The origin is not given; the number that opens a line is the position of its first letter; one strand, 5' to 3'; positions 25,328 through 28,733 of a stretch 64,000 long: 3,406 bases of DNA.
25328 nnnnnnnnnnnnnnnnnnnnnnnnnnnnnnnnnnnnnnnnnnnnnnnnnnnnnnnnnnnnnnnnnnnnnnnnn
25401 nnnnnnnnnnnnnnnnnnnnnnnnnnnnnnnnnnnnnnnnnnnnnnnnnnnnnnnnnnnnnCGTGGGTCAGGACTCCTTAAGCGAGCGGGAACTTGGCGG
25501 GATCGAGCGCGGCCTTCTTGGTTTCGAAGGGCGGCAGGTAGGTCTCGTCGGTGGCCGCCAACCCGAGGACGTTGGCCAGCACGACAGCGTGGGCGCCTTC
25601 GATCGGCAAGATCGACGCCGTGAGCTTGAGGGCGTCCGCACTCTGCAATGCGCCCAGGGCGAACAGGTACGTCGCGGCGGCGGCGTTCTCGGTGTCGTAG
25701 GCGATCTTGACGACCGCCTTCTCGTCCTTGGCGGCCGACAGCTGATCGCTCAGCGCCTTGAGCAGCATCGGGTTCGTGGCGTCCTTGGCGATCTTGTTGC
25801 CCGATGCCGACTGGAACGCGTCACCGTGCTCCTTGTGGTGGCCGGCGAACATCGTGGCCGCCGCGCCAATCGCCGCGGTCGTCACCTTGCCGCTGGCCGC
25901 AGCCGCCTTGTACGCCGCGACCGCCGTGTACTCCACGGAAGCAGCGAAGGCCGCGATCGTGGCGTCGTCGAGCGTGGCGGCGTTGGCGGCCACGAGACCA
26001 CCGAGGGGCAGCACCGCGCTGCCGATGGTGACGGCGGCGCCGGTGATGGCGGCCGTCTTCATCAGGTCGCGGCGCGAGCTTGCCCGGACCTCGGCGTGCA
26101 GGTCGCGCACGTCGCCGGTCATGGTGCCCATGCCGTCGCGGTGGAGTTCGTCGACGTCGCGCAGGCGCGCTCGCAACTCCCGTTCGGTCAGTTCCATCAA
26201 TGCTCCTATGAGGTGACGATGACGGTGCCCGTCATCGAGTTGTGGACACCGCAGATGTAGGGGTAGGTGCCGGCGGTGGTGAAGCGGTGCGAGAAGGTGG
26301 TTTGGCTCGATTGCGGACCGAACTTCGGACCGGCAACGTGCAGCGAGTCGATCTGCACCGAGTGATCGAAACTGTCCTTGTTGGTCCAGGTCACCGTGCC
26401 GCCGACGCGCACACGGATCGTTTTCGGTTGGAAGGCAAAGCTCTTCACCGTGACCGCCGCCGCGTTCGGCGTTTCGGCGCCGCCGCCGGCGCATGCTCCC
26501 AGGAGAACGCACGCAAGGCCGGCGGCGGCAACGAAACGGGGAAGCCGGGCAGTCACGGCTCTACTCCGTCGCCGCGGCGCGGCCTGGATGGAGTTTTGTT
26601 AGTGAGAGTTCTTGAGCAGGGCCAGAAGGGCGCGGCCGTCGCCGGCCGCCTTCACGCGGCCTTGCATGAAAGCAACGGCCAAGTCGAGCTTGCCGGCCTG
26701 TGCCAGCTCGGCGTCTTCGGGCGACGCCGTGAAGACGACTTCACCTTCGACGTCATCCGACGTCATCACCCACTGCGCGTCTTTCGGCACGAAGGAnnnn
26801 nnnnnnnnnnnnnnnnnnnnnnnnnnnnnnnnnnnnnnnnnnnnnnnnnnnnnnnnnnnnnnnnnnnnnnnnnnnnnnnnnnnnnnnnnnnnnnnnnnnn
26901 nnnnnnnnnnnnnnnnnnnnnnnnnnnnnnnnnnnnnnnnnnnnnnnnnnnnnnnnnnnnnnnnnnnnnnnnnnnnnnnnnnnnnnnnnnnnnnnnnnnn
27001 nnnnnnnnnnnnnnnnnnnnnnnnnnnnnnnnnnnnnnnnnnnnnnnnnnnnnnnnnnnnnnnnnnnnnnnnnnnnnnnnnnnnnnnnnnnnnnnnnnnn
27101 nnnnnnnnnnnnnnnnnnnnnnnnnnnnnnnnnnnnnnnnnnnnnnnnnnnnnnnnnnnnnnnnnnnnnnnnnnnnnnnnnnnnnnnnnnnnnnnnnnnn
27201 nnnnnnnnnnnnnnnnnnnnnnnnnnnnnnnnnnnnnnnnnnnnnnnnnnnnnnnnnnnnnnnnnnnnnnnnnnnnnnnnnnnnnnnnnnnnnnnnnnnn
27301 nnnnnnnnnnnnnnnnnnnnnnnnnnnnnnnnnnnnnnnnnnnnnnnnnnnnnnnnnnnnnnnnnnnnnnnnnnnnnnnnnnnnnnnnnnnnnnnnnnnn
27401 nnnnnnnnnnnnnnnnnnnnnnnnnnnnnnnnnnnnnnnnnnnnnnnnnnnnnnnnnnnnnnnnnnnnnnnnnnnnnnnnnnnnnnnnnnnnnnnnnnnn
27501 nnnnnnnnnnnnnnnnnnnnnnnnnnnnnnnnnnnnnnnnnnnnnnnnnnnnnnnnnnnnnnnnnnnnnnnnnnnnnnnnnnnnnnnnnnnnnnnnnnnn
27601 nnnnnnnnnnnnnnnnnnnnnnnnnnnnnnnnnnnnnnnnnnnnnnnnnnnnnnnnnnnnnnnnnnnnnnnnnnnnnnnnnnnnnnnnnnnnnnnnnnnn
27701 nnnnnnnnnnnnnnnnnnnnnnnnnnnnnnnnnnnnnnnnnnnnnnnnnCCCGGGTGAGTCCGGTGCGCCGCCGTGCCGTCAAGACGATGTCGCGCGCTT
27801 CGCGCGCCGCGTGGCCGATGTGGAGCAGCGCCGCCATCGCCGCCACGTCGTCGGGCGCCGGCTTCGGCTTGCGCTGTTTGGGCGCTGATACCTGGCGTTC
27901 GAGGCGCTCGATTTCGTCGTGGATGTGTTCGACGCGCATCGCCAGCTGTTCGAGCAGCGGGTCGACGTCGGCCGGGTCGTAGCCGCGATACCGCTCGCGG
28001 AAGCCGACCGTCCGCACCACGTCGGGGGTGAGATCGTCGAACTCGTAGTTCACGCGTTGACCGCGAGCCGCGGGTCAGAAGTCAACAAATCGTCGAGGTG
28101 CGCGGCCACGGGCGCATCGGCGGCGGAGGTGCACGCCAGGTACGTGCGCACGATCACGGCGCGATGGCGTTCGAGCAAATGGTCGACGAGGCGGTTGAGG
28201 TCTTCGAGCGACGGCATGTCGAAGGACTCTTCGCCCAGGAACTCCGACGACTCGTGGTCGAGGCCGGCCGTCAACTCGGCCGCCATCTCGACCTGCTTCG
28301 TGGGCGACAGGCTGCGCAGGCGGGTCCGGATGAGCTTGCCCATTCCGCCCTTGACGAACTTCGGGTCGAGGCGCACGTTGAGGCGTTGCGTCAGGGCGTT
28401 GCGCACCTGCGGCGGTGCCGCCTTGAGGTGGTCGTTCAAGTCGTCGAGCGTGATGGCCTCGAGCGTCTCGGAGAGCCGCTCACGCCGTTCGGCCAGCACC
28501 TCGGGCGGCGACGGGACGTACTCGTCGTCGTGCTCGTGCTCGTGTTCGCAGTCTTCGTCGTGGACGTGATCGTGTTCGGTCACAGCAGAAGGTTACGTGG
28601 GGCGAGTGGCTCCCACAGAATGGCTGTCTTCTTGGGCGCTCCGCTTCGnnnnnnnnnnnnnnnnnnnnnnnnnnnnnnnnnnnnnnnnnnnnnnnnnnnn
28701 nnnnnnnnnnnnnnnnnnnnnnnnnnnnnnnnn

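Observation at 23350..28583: Eight tightly packed co-directional genes join a mycothiol-amidase module to a cupredoxin / ferritin-like / ECF-sigma module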

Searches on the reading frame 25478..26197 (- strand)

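Call 5: search_protein_families(library=pfam, proteins=[window:25478-26197:-], max_evalue=0.01)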
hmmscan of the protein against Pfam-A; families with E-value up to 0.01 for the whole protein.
window:25478-26197:- (239 aa): 2 families
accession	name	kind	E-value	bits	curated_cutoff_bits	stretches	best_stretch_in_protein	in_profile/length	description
PF13668.12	Ferritin_2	-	6.6e-14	52.7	24.7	1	77-212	1-137/138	Ferritin-like domain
PF10518.14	TAT_signal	-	0.0019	18.5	22.7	1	41-59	3-21/21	TAT (twin-arginine translocation) pathway signal sequence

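Call 6: search_protein_families(library=ncbifam, proteins=[window:25478-26197:-], max_evalue=0.01)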
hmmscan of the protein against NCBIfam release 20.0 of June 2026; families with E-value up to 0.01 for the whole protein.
window:25478-26197:- (239 aa): 1 family
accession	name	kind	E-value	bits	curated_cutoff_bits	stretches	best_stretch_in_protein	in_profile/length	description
TIGR01409.1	TAT_signal_seq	domain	0.00014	22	16.7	1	41-66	2-24/29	twin-arginine translocation signal domain-containing protein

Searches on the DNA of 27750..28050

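Call 75: search_rna_families(source=window, start=27750, end=28050, threshold=evalue, max_evalue=10)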
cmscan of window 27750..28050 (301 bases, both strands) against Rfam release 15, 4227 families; matches with E-value up to 10: 0.
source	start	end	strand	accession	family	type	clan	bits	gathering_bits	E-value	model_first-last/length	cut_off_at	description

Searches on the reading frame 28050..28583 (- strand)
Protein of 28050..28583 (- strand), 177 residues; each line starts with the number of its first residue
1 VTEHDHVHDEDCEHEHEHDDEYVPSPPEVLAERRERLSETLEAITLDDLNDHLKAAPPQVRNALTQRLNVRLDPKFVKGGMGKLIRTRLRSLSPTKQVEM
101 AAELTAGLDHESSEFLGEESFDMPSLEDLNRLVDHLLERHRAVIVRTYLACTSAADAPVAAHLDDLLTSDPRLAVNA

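Call 5: search_protein_families(library=pfam, proteins=[window:28050-28583:-], max_evalue=0.01)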
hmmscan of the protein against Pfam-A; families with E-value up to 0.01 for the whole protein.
window:28050-28583:- (177 aa): 0 families

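Call 6: search_protein_families(library=ncbifam, proteins=[window:28050-28583:-], max_evalue=0.01)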
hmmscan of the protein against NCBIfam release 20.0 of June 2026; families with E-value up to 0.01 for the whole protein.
window:28050-28583:- (177 aa): 0 families

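Call 37: search_solved_structures(query=window:28050-28583:-, max_evalue=10)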
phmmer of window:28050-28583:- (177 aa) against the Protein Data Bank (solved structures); distinct sequences matched with E-value up to 10: 1.
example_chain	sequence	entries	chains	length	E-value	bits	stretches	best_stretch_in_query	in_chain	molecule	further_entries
2yvy_A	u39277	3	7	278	1.8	11.7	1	36-75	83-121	Mg2+ transporter MgtE | Magnesium transporter MgtE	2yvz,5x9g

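Call 61: find_homologous_proteins(query=window:28050-28583:-, max_evalue=0.001)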
Query window:28050-28583:- (177 aa): 67 proteins with E <= 0.001 among 337 candidates.
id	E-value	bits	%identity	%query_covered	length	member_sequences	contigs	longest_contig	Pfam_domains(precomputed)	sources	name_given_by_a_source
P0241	1.1e-109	382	100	100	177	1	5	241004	-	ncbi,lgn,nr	ncbi:MAG TPA: hypothetical protein VHC63_18430 [Acidimicrobiales bacterium]|nr:hypothetical protein 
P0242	3.3e-91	322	84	100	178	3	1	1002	-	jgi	-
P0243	4.5e-91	321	83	99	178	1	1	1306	-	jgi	jgi:hypothetical protein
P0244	6.5e-91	321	86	98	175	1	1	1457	-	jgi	jgi:hypothetical protein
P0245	1.1e-90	320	84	100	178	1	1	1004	-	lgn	-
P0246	5.7e-90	318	85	99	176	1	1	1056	-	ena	-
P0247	5.8e-90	318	83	99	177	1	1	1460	-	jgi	jgi:hypothetical protein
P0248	3.1e-89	315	84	99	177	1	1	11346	-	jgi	jgi:hypothetical protein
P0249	3.1e-89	315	87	88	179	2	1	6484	-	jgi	jgi:hypothetical protein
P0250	2.0e-88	312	85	88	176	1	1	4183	-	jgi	jgi:hypothetical protein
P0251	2.3e-88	312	81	100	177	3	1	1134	-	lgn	-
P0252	2.3e-88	312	81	100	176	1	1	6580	-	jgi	jgi:hypothetical protein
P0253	4.9e-88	311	82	98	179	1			-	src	-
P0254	5.5e-88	311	87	88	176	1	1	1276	-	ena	-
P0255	1.0e-87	310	88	88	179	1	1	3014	-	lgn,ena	-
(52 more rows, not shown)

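Call 68: predict_structure(alignment_id=A3)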
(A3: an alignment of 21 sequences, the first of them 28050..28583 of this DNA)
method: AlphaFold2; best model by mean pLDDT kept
length: 177 residues; sequences in the alignment: 21
mean_pLDDT: 83.9   pTM: 0.79
mean pLDDT of the five models: 83.9, 83.5, 83.0, 82.4, 82.1
residues with pLDDT >= 90: 108; 70-90: 35; 50-70: 14; < 50: 20
segments of 3 or more residues with pLDDT < 50: 1-19
pLDDT, mean of each block of 10 residues (from residue 1): 40 46 87 96 92 89 79 54 84 92 94 95 95 97 97 95 96 82
secondary structure, 60 per line:
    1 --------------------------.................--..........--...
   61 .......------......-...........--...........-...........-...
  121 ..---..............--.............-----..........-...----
elements in order: H27-43 H46-55 H58-67 H74-79 H81-91 H94-104 H106-116 H118-122 H126-139 H142-154 H160-169

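Call 70: fold_search(model_id=the predicted structure, library=pdb)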
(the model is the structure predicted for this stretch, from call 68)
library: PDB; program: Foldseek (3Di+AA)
matches with E <= 10: 163; with E <= 0.001: 0
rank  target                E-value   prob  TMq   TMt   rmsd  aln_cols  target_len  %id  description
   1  8xyc_A                8.6e-02  0.33  0.18  0.07  15.7       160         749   15  Ternary structure of dVemCas12e-sgRNA-dsDNA (released 2024-10-23)
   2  5vjs                  1.4e+00  0.07  0.18  0.17  17.2       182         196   12  De Novo Photosynthetic Reaction Center Protein Equipped with Heme B, a synthetic Zn porphyrin, and Zn(II) cations (released 2018-04-25)
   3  2fp1_A                1.4e+00  0.05  0.14  0.14  15.3       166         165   18  Secreted Chorismate Mutase from Mycobacterium tuberculosis (released 2006-03-28)
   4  8d9p                  1.7e+00  0.08  0.20  0.18  16.5       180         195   13  De Novo Photosynthetic Reaction Center Protein Equipped with Heme B and Mn(II) cations (released 2022-09-28)
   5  6z0c_B                1.8e+00  0.06  0.18  0.17  17.8       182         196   14  Structure of in silico modelled artificial Maquette-3 protein (released 2021-03-17)
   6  7oom_A                1.9e+00  0.08  0.20  0.25  12.3       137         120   14  N-terminal domain of FlSp spidroin from Nephila clavipes (released 2022-06-08)
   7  8fdn_B                2.0e+00  0.13  0.26  0.31  12.4       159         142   14  Human Hemoglobin with N-tertbutylhydroxylamine (released 2023-07-12)
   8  6jx6_D                2.0e+00  0.05  0.15  0.16  18.0       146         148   13  Tetrameric form of Smac (released 2019-12-04)
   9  6z0c_D                2.2e+00  0.04  0.17  0.16  17.4       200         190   14  Structure of in silico modelled artificial Maquette-3 protein (released 2021-03-17)
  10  8d9o                  2.3e+00  0.06  0.19  0.17  16.1       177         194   11  De Novo Photosynthetic Reaction Center Protein in Apo-State (released 2022-09-28)
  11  9gmb_D                2.3e+00  0.04  0.15  0.10  21.3       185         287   14  MukEF in complex with the phage protein gp5.9 (released 2025-03-26)
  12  2yjj_B                2.5e+00  0.06  0.19  0.21  15.5       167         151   15  Structure of Dps from MICROBACTERIUM ARBORESCENS in the low iron form (released 2011-06-29)
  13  7ebg_A                2.5e+00  0.04  0.17  0.11  15.8       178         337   13  Crystal structure of human pyruvate dehydrogenase kinase 4 in complex with compound 7 (released 2021-08-04)
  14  8qae_A                2.5e+00  0.04  0.15  0.13  14.8       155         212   18  X-ray crystal structure of a de novo designed single-chain antiparallel 6-helix alpha-helical barrel, sc-apCC-6-SLLA (released 2024-07-03)
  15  9fw5                  2.7e+00  0.05  0.17  0.16  14.8       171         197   14  Retroaldolase 17 (RAD17) (released 2025-07-09)
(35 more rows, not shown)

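Call 72: search_protein_families(library=pfam, alignment_id=A3, max_evalue=1)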
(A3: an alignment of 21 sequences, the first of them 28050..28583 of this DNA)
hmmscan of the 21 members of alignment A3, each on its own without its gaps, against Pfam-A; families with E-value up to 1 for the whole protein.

A. member 1, window:28050-28583:- (177 aa): 1 family
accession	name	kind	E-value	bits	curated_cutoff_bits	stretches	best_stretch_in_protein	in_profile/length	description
PF02597.26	ThiS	-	0.066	14.2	22.5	0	31-78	5-53/76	ThiS family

B. families by the number of members that match (of 21 scanned): 13 families
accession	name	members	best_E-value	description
PF24375.1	DUF7531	6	0.022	Family of unknown function (DUF7531)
PF02597.26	ThiS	5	0.0099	ThiS family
PF10986.14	ZrgA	2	0.11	ZrgA family zinc uptake protein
PF11236.13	DUF3037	1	0.034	Protein of unknown function (DUF3037)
PF19751.4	DUF6238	1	0.034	Family of unknown function (DUF6238)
PF22564.2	HAAS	1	0.034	HAAS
PF08621.15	RPAP1_N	1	0.054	RPAP1-like, N-terminal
PF07603.17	Lcl_C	1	0.1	Lcl C-terminal domain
PF14261.11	DUF4351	1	0.13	Domain of unknown function (DUF4351)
PF17925.6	TetR_C_20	1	0.15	Tetracyclin repressor-like, C-terminal domain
PF03790.18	KNOX1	1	0.26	KNOX1 domain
PF10067.14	DUF2306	1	0.3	Predicted membrane protein (DUF2306)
PF16202.10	BLM_N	1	0.89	N-terminal region of Bloom syndrome protein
